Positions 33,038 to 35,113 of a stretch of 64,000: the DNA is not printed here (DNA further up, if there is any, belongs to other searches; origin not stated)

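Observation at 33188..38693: Candidate surface glycoprotein and glycosylation locus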

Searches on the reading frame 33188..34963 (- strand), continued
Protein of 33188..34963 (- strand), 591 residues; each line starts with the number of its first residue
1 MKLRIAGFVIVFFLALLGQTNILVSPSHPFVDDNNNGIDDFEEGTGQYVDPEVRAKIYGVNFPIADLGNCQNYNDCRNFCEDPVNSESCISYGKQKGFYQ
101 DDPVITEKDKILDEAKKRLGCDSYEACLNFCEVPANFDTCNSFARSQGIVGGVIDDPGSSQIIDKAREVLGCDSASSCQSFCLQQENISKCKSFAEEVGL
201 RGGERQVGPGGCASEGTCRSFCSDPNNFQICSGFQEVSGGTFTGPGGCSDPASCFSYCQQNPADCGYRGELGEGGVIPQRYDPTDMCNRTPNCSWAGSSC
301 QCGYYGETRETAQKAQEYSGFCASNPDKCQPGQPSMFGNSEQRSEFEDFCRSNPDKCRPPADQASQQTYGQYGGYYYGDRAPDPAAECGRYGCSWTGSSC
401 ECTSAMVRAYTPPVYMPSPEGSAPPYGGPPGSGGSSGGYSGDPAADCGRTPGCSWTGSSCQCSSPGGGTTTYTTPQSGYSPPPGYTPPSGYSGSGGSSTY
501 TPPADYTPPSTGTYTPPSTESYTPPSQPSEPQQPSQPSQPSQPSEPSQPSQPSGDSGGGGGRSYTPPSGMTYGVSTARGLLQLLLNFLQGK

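Call 59: search_protein_representatives(alignment_id=A1)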
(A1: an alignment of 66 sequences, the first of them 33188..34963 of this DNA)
Query: 66 sequences, 492 profile positions. Proteins with E-value up to 0.001 (for the whole library): 1758; up to 1e-10: 1479; up to 1e-30: 942. The best 150 are listed.
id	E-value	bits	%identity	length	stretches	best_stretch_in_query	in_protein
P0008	4.8e-185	632.7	-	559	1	12-486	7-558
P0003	2.6e-175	600.6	-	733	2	12-422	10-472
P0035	1.3e-171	588.4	-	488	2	16-422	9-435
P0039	1.5e-170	584.9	-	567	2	18-430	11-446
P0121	8.0e-169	579.2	-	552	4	13-420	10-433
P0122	2.6e-167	574.2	-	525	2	7-433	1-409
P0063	7.1e-161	553.0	-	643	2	12-424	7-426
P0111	3.3e-159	547.5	-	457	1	15-486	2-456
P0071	4.6e-159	547.0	-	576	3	8-262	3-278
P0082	1.7e-146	505.5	-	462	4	13-296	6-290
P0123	1.1e-143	496.3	-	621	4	13-300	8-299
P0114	6.3e-142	490.5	-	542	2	18-378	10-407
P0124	1.3e-137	476.2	-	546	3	26-430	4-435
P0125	4.3e-137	474.6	-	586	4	19-345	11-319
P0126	6.0e-137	474.1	-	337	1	44-362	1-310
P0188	4.6e-87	309.5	-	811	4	45-288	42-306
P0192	1.5e-85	304.5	-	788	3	17-228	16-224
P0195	3.4e-82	293.5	-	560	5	58-228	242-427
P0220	2.4e-73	264.3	-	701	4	58-259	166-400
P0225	7.9e-73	262.6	-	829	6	44-225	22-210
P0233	1.1e-70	255.5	-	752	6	58-259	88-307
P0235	1.7e-70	254.9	-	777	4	50-228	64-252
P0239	1.1e-69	252.2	-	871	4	46-240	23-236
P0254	6.5e-66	239.8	-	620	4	58-260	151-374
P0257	1.5e-65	238.6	-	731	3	58-262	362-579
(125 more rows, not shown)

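Call 60: search_protein_families(library=pfam, proteins=[P0257, P0220, P0195, P0239, P0225, P0254, P0188, P0192, P0235, P0233], max_evalue=0.001)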
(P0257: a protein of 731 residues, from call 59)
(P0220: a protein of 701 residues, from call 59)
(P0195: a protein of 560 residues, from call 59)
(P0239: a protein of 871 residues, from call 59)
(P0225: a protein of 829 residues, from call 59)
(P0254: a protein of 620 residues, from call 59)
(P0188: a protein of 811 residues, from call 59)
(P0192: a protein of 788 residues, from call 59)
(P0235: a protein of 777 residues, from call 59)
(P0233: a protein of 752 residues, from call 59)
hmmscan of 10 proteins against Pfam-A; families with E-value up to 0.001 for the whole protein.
P0257 (731 aa): 0 families

P0220 (701 aa): 1 family
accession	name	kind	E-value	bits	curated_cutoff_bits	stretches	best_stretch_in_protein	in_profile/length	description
PF01934.22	HepT-like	-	0.00079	19.6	23.5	0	130-208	1-83/120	Ribonuclease HepT-like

P0195 (560 aa): 0 families

P0239 (871 aa): 0 families

P0225 (829 aa): 0 families

P0254 (620 aa): 0 families

P0188 (811 aa): 0 families

P0192 (788 aa): 1 family
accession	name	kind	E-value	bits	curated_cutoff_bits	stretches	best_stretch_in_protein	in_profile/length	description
PF19077.6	Big_13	-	2.2e-05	25.3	27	0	647-715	29-99/102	Bacterial Ig-like domain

P0235 (777 aa): 0 families

P0233 (752 aa): 0 families
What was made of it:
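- Tried and rejected: Pfam on ten longer or more distant members, looking for informative domain fusions, found none (call 60).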

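Call 71: search_solved_structures(query=L073:8545-9705:+, max_evalue=1)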
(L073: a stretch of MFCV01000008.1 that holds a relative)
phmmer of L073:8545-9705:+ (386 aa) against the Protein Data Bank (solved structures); distinct sequences matched with E-value up to 1: 1.
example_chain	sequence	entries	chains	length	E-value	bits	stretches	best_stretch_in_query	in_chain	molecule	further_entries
3qtl_D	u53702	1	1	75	0.29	13.2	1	231-280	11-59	Kazal-type serine protease inhibitor SPI-1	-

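Call 72: search_solved_structures(query=L073:12920-14353:+, max_evalue=1)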
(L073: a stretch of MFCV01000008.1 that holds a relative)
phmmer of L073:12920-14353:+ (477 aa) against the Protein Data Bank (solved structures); distinct sequences matched with E-value up to 1: 0.

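Call 78: search_protein_families(library=pfam, alignment_id=A4, max_evalue=0.01)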
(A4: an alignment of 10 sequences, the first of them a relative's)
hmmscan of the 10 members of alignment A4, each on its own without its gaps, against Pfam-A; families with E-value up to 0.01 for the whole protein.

A. member 1, L073:12920-14353:+ (477 aa): 1 family
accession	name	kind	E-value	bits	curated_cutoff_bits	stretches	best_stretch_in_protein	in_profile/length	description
PF13231.12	PMT_2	-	6.9e-05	23.6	26.1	1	64-213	3-159/160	Dolichyl-phosphate-mannose-protein mannosyltransferase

B. families by the number of members that match (of 10 scanned): 3 families
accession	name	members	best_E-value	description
PF13231.12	PMT_2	8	1.8e-14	Dolichyl-phosphate-mannose-protein mannosyltransferase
PF02366.24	PMT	4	2.8e-08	Dolichyl-phosphate-mannose-protein mannosyltransferase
PF14897.12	EpsG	1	0.00033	EpsG family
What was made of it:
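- Closest known: Actinobacterial protein O-mannosylation. Same: In a ten-member alignment of these six and four rml-locus GT-Cs, 8 of 10 match PF13231 (call 78).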

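Call 90: fold_search(model_id=the predicted structure, library=viral)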
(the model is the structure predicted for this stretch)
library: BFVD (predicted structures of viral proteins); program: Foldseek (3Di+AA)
matches with E <= 10: 56; with E <= 0.001: 0
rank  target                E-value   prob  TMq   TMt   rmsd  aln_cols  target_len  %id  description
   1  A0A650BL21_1          7.4e-01  0.02  0.07  0.04  38.1       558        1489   10  Replicase polyprotein 1ab [Botrylloides leachii nidovirus]
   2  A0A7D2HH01            9.6e-01  0.03  0.07  0.10  22.7       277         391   13  Uncharacterized protein [Hafnia phage yong1]
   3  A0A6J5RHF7            9.6e-01  0.02  0.06  0.05  40.0       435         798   13  Uncharacterized protein [uncultured Caudovirales phage]
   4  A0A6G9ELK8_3          1.1e+00  0.03  0.08  0.05  43.0       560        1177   11  RNA-dependent RNA polymerase [Bremia lactucae associated ssRNA virus 1]
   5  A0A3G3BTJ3            1.5e+00  0.03  0.06  0.08  24.8       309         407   11  Polyprotein (Fragment) [Jump rock virus]
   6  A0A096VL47            1.5e+00  0.03  0.08  0.11  32.8       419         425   14  Phage tail lysozyme domain-containing protein [Synechococcus phage S-CBP2]
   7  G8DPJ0                1.5e+00  0.02  0.06  0.09  34.4       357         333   11  Glycoprotein (Fragment) [Orthonairovirus haemorrhagiae]
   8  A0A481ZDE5            1.6e+00  0.03  0.08  0.11  20.1       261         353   10  ribonucleoside-diphosphate reductase [Pithovirus LCPAC404]
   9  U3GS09                1.7e+00  0.02  0.08  0.08  38.4       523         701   13  Tegument protein pp100 [Suid betaherpesvirus 2]
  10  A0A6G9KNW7            1.8e+00  0.04  0.08  0.13  33.4       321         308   15  (no name in the UniProt tables at hand)
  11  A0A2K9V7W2            1.9e+00  0.04  0.06  0.13  30.7       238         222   16  WD repeat-containing protein (Fragment) [Bandra megavirus]
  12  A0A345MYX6            2.1e+00  0.01  0.05  0.06  52.8       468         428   13  (no name in the UniProt tables at hand)
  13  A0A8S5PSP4            2.5e+00  0.05  0.05  0.09  33.3       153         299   16  Uncharacterized protein [Siphoviridae sp. ct96x5]
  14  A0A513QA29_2          2.8e+00  0.01  0.07  0.05  25.9       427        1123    9  Polyprotein 1a (Fragment) [Porcine torovirus]
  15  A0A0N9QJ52            3.1e+00  0.02  0.06  0.07  39.6       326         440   18  Prolin rich repeat containing protein [Chrysochromulina ericina virus CeV-01B]
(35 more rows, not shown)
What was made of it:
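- On S-layer / known adhesin domain families (SLH, Ig-like, and others): The search against BFVD viral structures found nothing (call 90).
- Tried and rejected: Foldseek against BFVD: nothing (call 90).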
